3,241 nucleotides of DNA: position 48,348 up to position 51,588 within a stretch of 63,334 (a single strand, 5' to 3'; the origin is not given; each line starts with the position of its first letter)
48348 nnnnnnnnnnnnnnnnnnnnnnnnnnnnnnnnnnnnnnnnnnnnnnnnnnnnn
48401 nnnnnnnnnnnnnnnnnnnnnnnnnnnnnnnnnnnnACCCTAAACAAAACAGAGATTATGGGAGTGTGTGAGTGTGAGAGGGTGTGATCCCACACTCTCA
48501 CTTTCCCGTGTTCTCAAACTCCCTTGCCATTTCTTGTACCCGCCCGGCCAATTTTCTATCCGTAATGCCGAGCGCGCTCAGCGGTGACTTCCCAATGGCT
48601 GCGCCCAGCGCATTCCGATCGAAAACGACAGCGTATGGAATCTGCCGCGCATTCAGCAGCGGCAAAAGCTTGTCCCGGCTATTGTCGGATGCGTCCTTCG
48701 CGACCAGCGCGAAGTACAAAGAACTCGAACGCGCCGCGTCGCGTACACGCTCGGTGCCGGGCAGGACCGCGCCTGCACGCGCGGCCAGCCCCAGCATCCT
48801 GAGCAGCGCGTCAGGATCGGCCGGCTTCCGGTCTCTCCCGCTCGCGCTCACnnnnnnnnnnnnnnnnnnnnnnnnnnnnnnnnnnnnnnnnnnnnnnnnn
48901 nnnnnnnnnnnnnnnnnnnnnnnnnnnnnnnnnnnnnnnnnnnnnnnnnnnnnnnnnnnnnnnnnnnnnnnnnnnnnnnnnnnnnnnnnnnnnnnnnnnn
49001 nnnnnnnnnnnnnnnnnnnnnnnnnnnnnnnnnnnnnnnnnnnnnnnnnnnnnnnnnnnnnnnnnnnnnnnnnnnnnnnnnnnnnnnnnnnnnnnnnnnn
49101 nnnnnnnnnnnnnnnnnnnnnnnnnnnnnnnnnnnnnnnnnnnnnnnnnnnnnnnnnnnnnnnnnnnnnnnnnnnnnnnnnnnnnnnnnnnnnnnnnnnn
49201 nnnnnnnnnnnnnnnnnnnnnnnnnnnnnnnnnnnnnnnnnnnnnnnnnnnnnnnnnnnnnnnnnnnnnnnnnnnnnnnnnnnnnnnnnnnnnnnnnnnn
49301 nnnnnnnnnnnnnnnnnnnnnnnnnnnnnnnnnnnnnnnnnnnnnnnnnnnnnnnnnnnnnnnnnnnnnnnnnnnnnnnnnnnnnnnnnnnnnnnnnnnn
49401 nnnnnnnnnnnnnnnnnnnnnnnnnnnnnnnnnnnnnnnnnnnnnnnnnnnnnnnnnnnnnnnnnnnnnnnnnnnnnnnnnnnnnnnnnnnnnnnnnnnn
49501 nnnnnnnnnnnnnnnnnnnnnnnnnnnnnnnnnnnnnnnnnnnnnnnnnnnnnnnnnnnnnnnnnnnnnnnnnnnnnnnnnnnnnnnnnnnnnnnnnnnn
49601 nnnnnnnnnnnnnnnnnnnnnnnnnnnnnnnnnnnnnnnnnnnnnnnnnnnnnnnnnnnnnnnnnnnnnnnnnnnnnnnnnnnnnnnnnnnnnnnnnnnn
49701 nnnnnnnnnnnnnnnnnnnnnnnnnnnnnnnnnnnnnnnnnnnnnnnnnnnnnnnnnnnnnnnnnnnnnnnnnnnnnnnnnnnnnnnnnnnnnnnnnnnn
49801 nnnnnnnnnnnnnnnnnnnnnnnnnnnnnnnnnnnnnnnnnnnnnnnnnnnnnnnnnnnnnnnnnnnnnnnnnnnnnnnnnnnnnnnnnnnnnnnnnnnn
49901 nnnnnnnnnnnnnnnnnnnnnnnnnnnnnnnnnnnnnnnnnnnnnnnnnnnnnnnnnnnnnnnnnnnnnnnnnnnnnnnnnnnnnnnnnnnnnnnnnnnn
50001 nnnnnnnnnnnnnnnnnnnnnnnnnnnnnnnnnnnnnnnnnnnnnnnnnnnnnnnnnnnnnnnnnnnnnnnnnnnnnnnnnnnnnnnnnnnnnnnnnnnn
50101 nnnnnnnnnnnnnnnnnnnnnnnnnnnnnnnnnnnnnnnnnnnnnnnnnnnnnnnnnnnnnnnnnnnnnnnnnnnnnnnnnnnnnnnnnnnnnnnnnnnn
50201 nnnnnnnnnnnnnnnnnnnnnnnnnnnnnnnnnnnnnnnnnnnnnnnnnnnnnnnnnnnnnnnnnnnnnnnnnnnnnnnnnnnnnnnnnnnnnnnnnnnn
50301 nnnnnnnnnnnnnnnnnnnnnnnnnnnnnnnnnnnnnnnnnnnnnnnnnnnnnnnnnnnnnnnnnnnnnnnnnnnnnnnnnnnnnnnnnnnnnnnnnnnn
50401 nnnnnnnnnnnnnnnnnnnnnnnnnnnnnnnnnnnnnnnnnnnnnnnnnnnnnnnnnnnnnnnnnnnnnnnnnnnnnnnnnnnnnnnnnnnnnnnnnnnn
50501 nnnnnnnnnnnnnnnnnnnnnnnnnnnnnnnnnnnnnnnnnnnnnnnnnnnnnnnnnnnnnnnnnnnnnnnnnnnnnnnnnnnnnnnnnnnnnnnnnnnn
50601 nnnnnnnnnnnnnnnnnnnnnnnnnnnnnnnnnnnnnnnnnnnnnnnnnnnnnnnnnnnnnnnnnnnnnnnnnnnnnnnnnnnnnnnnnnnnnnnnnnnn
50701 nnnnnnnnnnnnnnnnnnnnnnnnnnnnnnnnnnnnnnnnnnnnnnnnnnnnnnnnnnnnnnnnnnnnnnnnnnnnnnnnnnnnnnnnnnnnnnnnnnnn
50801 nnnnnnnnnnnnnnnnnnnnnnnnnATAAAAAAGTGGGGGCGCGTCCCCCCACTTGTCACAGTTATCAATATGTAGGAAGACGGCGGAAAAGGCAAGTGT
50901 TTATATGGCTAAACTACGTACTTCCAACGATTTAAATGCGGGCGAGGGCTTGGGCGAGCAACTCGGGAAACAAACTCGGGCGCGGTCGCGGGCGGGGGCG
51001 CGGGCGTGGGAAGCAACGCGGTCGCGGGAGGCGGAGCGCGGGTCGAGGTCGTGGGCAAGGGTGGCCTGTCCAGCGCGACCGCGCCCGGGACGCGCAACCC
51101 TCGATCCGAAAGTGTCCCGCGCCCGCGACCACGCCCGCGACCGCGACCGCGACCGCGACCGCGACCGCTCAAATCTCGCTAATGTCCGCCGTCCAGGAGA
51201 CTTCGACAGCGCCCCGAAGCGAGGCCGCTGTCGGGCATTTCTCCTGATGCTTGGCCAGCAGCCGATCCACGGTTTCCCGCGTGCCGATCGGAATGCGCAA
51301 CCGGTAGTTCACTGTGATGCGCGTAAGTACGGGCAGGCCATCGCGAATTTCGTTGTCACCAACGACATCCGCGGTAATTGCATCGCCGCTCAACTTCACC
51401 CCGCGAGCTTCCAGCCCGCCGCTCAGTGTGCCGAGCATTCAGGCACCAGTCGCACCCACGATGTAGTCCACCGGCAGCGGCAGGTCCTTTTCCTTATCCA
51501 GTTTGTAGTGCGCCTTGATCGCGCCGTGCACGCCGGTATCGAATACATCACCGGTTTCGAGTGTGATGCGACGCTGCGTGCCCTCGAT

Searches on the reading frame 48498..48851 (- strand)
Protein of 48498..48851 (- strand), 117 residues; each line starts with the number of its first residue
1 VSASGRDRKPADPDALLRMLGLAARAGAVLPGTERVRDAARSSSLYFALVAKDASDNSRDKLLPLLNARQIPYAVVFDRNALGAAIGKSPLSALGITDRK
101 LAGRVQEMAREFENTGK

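Call 80: search_protein_families(library=pfam, proteins=[window:48498-48851:-], max_evalue=0.0001)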
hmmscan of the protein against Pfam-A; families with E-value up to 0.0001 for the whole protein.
window:48498-48851:- (117 aa): 1 family
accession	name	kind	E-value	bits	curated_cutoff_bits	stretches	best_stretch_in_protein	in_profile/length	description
PF01248.31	Ribosomal_L7Ae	-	6.7e-08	32.5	22.1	1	15-99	2-88/95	Ribosomal protein L7Ae/L30e/S12e/Gadd45 family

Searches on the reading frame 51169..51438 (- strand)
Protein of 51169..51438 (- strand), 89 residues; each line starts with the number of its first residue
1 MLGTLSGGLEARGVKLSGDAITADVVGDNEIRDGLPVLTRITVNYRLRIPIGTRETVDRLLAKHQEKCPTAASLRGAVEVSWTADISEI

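Call 80: search_protein_families(library=pfam, proteins=[window:51169-51438:-], max_evalue=0.0001)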
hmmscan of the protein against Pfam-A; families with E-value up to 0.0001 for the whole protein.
window:51169-51438:- (89 aa): 1 family
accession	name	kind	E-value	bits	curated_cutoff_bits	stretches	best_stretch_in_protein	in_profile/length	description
PF02566.24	OsmC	-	2.7e-07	31.3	27.5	1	5-82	24-99/100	OsmC-like protein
